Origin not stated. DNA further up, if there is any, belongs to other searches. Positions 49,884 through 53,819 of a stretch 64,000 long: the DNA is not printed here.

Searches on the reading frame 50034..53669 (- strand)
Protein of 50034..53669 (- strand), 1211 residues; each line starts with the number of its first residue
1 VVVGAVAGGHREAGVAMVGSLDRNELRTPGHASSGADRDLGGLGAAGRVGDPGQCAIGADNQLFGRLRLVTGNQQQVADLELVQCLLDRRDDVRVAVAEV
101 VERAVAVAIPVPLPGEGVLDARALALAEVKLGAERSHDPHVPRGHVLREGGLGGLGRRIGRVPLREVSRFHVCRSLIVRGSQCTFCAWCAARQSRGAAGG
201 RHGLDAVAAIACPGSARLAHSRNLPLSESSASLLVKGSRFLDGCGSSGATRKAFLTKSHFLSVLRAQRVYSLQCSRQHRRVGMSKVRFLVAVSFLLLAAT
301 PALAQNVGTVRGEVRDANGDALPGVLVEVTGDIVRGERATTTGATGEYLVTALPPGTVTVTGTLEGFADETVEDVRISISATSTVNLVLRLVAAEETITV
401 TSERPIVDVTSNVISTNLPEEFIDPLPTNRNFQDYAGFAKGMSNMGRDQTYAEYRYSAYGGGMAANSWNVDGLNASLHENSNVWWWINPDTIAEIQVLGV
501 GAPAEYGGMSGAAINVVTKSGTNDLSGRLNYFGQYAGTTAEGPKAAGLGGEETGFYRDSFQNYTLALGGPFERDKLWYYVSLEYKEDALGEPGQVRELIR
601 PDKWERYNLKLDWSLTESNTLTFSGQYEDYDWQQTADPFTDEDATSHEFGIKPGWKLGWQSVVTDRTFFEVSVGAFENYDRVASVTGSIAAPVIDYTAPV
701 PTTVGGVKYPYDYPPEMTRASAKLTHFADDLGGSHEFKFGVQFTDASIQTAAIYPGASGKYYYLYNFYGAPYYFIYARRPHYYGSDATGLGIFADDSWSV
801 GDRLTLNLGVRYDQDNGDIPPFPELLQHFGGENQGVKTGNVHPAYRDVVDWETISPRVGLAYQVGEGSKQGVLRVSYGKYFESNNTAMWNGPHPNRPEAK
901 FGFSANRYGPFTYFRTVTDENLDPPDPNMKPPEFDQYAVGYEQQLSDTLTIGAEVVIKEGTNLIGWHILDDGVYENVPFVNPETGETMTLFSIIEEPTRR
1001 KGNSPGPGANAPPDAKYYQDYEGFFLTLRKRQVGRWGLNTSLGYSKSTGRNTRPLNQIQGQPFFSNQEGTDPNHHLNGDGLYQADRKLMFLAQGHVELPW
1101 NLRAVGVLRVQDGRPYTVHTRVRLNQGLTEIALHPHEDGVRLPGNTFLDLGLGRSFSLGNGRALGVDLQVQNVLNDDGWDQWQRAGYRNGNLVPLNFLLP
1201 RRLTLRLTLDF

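Call 29: search_protein_families(library=pfam, proteins=[window:50034-53669:-], max_evalue=0.0001)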
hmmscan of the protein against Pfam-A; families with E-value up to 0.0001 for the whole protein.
window:50034-53669:- (1211 aa): 4 families
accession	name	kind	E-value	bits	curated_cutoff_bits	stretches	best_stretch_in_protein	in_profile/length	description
PF25183.1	OMP_b-brl_4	-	4.9e-30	105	30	1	603-1118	153-715/838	Outer membrane beta barrel domain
PF13620.12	CarboxypepD_reg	-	5e-14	52.9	32.3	1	309-389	1-81/82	Carboxypeptidase regulatory-like domain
PF00593.30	TonB_dep_Rec_b-barrel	-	1e-09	39.2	27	1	606-1173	23-436/436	TonB dependent receptor-like, beta-barrel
PF13715.12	CarbopepD_reg_2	-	2.8e-05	24.5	32.2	1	310-388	1-75/88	CarboxypepD_reg-like domain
